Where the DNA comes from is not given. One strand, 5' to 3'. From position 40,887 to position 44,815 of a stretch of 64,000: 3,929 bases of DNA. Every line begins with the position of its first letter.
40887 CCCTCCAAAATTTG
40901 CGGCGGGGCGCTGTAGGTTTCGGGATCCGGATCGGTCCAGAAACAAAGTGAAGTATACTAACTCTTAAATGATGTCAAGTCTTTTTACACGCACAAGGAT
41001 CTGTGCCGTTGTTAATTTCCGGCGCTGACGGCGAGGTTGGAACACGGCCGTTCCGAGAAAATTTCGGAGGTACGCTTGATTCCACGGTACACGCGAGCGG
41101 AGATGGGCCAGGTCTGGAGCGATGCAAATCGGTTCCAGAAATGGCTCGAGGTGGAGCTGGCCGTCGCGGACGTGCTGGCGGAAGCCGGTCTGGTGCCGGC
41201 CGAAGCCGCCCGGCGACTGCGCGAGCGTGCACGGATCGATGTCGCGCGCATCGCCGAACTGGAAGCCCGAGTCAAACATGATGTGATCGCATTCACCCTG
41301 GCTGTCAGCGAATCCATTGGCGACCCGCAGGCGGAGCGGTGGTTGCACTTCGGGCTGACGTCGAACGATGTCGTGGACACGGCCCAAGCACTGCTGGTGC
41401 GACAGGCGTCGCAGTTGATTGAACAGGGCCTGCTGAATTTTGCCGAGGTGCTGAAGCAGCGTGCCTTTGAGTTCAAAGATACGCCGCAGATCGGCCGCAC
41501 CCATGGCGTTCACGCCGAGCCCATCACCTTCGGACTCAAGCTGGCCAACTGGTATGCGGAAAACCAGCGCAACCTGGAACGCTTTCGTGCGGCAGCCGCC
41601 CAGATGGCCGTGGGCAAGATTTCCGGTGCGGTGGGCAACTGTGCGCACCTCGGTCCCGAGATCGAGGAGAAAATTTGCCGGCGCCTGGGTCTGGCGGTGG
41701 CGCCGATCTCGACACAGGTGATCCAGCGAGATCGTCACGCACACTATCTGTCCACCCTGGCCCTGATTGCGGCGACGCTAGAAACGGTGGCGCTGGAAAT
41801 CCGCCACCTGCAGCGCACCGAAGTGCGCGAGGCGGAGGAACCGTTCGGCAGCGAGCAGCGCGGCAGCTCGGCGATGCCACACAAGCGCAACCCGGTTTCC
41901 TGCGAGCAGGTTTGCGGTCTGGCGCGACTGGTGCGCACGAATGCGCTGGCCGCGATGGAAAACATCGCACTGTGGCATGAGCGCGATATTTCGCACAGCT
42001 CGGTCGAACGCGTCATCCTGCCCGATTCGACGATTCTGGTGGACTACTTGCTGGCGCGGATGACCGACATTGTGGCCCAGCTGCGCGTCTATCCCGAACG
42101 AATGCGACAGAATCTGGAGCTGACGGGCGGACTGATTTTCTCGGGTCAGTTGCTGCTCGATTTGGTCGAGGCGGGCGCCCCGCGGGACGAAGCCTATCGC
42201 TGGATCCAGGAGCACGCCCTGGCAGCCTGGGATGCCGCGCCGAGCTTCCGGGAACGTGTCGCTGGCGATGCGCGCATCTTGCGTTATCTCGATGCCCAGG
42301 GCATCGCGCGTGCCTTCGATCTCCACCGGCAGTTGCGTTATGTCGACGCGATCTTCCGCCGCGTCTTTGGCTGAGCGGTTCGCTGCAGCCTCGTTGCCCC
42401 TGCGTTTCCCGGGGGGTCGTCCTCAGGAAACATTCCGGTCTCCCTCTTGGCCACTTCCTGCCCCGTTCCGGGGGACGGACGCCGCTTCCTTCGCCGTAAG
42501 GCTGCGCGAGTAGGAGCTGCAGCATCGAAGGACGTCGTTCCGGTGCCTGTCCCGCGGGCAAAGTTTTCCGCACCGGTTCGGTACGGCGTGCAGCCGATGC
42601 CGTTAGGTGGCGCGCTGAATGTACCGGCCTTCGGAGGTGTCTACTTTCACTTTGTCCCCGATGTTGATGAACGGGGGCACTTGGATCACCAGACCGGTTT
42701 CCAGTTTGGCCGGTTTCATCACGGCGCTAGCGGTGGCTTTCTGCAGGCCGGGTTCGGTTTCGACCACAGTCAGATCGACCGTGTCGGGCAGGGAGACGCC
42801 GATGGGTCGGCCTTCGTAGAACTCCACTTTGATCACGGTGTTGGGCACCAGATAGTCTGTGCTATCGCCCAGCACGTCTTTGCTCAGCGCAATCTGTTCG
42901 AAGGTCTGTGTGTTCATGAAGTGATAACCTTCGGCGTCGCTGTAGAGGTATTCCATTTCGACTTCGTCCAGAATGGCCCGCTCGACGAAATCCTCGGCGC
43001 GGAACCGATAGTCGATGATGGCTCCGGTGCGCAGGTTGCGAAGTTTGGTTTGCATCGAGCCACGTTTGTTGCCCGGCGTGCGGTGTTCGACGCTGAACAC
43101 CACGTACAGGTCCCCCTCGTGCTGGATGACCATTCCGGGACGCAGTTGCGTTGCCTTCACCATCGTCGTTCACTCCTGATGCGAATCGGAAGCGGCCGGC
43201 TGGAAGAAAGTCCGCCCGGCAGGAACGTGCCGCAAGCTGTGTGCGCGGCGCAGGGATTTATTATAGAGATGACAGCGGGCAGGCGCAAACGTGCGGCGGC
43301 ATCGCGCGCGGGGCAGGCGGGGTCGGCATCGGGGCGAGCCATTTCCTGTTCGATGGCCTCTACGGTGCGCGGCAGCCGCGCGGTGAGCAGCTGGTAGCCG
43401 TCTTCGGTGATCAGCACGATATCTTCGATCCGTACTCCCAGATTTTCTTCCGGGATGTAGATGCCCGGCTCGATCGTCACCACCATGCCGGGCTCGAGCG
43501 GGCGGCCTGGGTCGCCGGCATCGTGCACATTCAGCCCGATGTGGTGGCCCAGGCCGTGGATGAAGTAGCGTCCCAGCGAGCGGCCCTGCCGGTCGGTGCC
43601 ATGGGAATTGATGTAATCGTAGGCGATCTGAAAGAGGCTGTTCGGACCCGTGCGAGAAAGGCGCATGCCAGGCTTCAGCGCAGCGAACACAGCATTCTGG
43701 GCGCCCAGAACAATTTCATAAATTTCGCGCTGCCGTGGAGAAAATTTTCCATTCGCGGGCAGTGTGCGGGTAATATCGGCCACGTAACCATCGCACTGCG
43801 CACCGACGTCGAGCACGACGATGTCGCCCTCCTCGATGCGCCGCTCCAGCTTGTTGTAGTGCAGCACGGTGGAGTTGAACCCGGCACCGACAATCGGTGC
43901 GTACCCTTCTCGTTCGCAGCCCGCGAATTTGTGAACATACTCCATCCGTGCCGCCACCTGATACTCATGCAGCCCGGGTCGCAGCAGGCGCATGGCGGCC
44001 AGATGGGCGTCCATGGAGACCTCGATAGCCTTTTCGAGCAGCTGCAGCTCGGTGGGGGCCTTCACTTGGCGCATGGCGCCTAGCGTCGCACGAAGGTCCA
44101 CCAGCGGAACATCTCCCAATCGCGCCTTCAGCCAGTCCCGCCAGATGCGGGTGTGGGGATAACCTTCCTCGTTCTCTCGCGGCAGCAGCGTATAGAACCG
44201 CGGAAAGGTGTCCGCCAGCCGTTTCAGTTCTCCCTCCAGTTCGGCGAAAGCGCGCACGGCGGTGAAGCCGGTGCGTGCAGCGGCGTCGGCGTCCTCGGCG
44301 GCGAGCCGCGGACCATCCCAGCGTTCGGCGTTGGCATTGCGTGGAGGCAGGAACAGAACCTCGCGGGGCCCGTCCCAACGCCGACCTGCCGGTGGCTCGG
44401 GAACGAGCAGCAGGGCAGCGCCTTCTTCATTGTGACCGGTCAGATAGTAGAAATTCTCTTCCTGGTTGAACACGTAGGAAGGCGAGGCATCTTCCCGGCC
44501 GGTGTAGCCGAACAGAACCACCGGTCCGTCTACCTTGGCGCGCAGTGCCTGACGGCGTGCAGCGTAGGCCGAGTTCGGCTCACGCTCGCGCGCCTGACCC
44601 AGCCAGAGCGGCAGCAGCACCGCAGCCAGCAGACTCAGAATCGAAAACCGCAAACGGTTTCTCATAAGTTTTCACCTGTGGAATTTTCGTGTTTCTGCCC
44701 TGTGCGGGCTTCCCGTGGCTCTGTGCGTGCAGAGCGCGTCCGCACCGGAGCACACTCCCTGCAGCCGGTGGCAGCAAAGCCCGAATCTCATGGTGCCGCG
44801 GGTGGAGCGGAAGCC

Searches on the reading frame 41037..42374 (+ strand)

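Call 78: search_protein_families(library=pfam, proteins=[window:41037-42374:+], max_evalue=0.000001)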
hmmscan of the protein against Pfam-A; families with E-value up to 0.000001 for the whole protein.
window:41037-42374:+ (445 aa): 2 families
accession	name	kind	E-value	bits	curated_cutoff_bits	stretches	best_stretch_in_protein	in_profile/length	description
PF00206.25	Lyase_1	-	5e-58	197.4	27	1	21-299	8-310/312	Lyase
PF10397.14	ADSL_C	-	4.3e-18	65.8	32.7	1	365-443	1-79/79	Adenylosuccinate lyase C-terminus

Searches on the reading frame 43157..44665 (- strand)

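Call 78: search_protein_families(library=pfam, proteins=[window:43157-44665:-], max_evalue=0.000001)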
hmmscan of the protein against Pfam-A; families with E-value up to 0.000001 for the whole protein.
window:43157-44665:- (502 aa): 2 families
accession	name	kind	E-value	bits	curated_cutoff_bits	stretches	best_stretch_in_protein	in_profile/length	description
PF00557.29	Peptidase_M24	-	6.7e-61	206.1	23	1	209-421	2-208/208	Metallopeptidase family M24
PF05195.22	AMP_N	-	2.4e-19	69.6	24.6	1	34-151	1-114/121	Aminopeptidase P, N-terminal domain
